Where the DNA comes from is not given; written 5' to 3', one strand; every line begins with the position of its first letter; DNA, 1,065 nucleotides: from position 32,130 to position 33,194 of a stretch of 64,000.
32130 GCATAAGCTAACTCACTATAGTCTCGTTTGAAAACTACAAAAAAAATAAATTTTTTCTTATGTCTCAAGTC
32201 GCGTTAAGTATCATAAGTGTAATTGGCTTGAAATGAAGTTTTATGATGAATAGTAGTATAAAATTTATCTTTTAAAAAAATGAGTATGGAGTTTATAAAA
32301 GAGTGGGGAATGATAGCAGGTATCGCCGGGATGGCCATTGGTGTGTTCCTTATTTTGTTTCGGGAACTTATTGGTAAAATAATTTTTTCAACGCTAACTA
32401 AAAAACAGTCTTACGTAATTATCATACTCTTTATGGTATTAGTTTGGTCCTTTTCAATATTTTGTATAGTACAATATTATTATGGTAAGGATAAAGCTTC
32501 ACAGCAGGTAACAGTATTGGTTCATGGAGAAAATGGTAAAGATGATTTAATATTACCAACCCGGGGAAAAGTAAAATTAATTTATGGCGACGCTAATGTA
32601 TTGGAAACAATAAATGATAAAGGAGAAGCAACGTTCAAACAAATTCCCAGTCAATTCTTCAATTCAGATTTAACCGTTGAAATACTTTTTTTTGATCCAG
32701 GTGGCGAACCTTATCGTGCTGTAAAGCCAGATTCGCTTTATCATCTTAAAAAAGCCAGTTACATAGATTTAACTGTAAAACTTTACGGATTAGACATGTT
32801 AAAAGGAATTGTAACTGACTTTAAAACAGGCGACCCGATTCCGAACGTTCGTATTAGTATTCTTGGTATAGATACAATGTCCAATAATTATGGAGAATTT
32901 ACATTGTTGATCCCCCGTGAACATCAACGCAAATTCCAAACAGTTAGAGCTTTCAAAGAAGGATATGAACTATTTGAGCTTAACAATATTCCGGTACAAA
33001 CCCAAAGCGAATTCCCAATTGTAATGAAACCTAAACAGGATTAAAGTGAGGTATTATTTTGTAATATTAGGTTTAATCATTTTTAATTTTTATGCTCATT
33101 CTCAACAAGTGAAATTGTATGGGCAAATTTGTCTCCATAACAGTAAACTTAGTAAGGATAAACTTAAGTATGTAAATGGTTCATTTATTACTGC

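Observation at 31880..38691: The conserved secE-nusG-rplKAJL-rpoBC cluster is split by 6.8 kb of accessory DNA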

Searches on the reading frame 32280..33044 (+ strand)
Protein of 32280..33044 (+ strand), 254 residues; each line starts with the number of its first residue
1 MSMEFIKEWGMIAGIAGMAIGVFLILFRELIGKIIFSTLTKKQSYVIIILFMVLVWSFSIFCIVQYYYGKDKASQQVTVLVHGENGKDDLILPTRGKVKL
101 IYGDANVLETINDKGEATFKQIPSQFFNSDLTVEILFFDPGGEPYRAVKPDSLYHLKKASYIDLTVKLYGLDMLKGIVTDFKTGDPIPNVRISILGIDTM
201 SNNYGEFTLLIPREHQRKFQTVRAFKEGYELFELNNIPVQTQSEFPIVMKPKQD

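Call 8: search_protein_families(library=pfam, proteins=[window:32280-33044:+], max_evalue=0.01)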
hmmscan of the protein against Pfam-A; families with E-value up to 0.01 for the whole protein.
window:32280-33044:+ (254 aa): 2 families
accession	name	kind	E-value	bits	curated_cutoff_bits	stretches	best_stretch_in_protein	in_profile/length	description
PF13620.12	CarboxypepD_reg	-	2.1e-05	25.2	32.3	1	174-242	2-72/82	Carboxypeptidase regulatory-like domain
PF13715.12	CarbopepD_reg_2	-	0.0014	19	32.2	1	174-214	1-44/88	CarboxypepD_reg-like domain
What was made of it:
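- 32280..33044 (+): Gene 1: membrane protein with a C-terminal CarboxypepD_reg-like domain, first gene of a two-gene cassette. Pfam weak hit (call 8).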

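Call 17: search_protein_families(library=padloc, proteins=[window:32280-33044:+], max_evalue=0.01)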
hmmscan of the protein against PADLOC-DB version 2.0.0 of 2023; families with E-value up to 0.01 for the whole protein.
window:32280-33044:+ (254 aa): 0 families

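Call 18: search_protein_families(library=ncbifam, proteins=[window:32280-33044:+], max_evalue=0.01)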
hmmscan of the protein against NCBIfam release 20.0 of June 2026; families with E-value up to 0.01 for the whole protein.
window:32280-33044:+ (254 aa): 0 families

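Call 30: find_homologous_proteins(query=window:32280-33044:+)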
Query window:32280-33044:+ (254 aa): 81 proteins with E <= 0.001 among 300 candidates.
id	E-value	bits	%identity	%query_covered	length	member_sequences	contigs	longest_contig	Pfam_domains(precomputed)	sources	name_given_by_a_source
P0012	7.8e-164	561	100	99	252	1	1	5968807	-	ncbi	ncbi:MAG: hypothetical protein QM737_14830 [Ferruginibacter sp.]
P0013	1.2e-116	406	72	99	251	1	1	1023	PF13620.13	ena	-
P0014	2.9e-114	398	69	99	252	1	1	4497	PF13620.13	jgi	jgi:hypothetical protein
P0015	2.2e-112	392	69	99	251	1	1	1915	PF13620.13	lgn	-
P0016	3.3e-112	392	70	99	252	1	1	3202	-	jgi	jgi:hypothetical protein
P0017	7.0e-112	391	68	99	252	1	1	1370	PF13620.13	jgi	-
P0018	1.3e-109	383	67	99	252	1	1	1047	PF13620.13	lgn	-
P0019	2.7e-108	379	66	99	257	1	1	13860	PF13620.13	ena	-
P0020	4.3e-107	375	67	99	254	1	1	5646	-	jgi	jgi:hypothetical protein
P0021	6.5e-107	374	66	98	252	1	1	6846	PF13620.13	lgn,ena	-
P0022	1.0e-106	374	64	99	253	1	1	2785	PF13620.13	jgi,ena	-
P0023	1.0e-105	370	66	98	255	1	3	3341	PF13620.13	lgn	-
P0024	1.9e-105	370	67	98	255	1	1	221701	PF13620.13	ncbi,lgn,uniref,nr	ncbi:carboxypeptidase-like regulatory domain-containing protein [Aequorivita capsosiphonis]|uniref:c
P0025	6.5e-105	368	65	98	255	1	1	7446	PF13620.13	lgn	-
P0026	9.7e-105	367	69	98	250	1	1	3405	PF13620.13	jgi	-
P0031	2.4e-101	356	63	98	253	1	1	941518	PF13620.13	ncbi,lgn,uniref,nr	ncbi:MAG TPA: carboxypeptidase-like regulatory domain-containing protein [Puia sp.]|uniref:carboxype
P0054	1.1e-72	262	59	81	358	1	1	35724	PF13715.13,PF01582.26,PF13620.13,PF13676.12,PF08937.17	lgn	-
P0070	1.9e-61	225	50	83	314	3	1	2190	PF13620.13,PF19964.6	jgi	-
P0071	4.8e-61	224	57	71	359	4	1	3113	PF13620.13,PF19964.6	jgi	jgi:hypothetical protein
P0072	4.8e-60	221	58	71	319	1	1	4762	PF19964.6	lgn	-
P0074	1.2e-59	220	50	82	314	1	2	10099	PF19964.6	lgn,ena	-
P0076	4.1e-59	218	58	71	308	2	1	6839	PF13620.13,PF19964.6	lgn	-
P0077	8.1e-59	217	50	82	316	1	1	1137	PF19964.6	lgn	-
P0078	1.1e-58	216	57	71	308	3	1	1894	PF19964.6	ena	-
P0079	1.5e-58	216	57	71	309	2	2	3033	PF13620.13,PF19964.6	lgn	-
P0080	4.6e-58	214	57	70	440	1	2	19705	PF13620.13,PF19964.6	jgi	jgi:hypothetical protein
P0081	8.5e-58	213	58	71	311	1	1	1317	PF13620.13,PF19964.6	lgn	-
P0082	2.9e-57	212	56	71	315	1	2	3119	PF13620.13,PF19964.6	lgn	-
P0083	1.8e-55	206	56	69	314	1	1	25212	PF19964.6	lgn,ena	-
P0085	6.9e-53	197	52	75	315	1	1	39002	PF13620.13,PF19964.6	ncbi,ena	-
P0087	5.9e-36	142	57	48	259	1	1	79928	PF19964.6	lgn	-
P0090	8.4e-31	125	37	81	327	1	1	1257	PF19964.6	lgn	-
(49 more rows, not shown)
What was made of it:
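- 32280..33044 (+): In homologues the same C-terminal domain is fused to TIR, CHAT or PF19964 N-termini (call 30).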

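Call 33: find_encoding_contigs(protein=P0031, flank=8000, max_places=2)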
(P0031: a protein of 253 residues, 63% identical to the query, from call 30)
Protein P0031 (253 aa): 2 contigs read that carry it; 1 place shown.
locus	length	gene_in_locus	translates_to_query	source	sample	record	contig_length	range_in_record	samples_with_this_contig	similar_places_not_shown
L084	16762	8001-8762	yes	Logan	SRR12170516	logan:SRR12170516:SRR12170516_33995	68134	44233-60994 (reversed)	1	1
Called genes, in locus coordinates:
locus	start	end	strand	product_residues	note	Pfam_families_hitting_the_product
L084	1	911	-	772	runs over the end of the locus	PF02195:ParB_N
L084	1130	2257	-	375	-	PF13708:DUF4942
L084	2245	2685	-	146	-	-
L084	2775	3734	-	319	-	PF09250:Prim-Pol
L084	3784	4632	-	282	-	-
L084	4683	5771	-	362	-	PF13203:DUF2201_N, PF09967:DUF2201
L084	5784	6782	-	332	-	PF00004:AAA (weak), PF07728:AAA_5 (faint)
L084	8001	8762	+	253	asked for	PF13620:CarboxypepD_reg (weak)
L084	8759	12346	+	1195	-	PF13424:TPR_12, PF13374:TPR_10 (weak), PF13424:TPR_12, PF13374:TPR_10 (weak), PF24885:TPR_NPHP3, PF13424:TPR_12, PF17874:TPR_MalT, PF13424:TPR_12, +9 more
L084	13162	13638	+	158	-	-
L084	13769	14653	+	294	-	-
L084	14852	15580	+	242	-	-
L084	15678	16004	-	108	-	PF03118:RNA_pol_A_CTD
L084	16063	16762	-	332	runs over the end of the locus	PF17761:DUF1016_N, PF06250:YhcG_C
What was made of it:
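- A homologue of the cassette lies next to ParB/PrimPol-type mobile-element genes in Puia (call 33).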

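Call 44: find_encoding_contigs(protein=P0024, flank=8000, max_places=2)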
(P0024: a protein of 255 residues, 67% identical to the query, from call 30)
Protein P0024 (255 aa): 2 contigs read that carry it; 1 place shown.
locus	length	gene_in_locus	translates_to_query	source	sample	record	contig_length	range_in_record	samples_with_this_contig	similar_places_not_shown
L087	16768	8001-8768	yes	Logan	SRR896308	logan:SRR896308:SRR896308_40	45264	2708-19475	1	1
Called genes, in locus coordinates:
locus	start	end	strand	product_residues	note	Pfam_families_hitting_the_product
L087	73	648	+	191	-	PF03831:YjdM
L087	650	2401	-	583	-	PF14559:TPR_19 (faint), PF07719:TPR_2 (faint), PF13431:TPR_17 (faint), PF13432:TPR_16 (faint), PF12895:ANAPC3 (weak)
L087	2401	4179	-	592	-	PF07719:TPR_2 (faint), PF13424:TPR_12 (faint), PF13428:TPR_14 (faint), PF13431:TPR_17 (faint), PF23914:TPR_CcmH_CycH (faint), PF13181:TPR_8 (faint), PF14559:TPR_19 (faint), PF12895:ANAPC3 (weak)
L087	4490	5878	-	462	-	PF01546:Peptidase_M20, PF07687:M20_dimer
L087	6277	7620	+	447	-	PF20009:GEVED, PF18962:Por_Secre_tail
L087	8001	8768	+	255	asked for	PF13620:CarboxypepD_reg (weak)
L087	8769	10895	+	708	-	PF13424:TPR_12 (weak), PF13424:TPR_12, PF13424:TPR_12, PF13374:TPR_10, PF13424:TPR_12, PF13374:TPR_10, PF13424:TPR_12, PF24885:TPR_NPHP3, +8 more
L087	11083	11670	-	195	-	PF01209:Ubie_methyltran (weak), PF03848:TehB (weak), PF13489:Methyltransf_23, PF13847:Methyltransf_31, PF08241:Methyltransf_11, PF08242:Methyltransf_12, PF13649:Methyltransf_25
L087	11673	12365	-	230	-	PF12796:Ank_2, PF24521:Ank_KRIT1 (faint), PF13637:Ank_4 (weak), PF13857:Ank_5 (weak), PF00023:Ank (weak), PF12796:Ank_2, PF13637:Ank_4 (weak), PF12796:Ank_2 (weak), +1 more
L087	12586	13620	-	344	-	PF03372:Exo_endo_phos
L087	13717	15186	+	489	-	PF18962:Por_Secre_tail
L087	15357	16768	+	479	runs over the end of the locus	PF00282:Pyridoxal_deC, PF00155:Aminotran_1_2 (weak), PF00266:Aminotran_5, PF01212:Beta_elim_lyase (weak), PF05889:SepSecS (weak)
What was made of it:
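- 32280..33044 (+): It is paired with a TPR gene in L084 and L087 (calls 33, 44).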

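Call 45: find_encoding_contigs(protein=P0054, flank=8000, max_places=2)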
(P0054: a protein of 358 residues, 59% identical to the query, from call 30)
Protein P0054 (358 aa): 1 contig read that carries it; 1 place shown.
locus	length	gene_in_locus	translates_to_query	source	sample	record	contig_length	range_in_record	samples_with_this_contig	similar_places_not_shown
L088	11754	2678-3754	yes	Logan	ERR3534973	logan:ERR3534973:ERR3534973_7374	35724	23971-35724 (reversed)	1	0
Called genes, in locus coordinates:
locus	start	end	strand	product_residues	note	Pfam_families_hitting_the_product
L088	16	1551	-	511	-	PF01839:FG-GAP (faint), PF13517:FG-GAP_3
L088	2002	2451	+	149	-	-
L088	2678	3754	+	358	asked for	PF01582:TIR, PF08937:ThsB_TIR (weak), PF13676:TIR_2, PF13620:CarboxypepD_reg (weak), PF13715:CarbopepD_reg_2 (weak)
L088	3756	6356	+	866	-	-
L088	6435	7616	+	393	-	PF03453:MoeA_N, PF00994:MoCF_biosynth, PF03454:MoeA_C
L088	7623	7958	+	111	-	PF00126:HTH_1 (weak)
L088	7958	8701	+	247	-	PF01925:TauE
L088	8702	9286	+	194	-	PF12804:NTP_transf_3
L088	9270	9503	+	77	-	PF02597:ThiS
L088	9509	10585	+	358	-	PF00899:ThiF, PF00581:Rhodanese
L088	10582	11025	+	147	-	PF02391:MoaE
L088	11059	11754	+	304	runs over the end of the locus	PF01967:MoaC, PF00994:MoCF_biosynth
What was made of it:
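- Module origins: calls 30, 33, 44, 45 for the cassette; 31, 34, 35, 46 for the oxidase; 26-28 for the TIR-GGDEF gene.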

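Call 72: search_dna_similar(query=window:32280-33044:+, collection=plasmids, mode=protein, max_rows=10)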
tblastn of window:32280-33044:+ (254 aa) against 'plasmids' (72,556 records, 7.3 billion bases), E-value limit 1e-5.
No match.
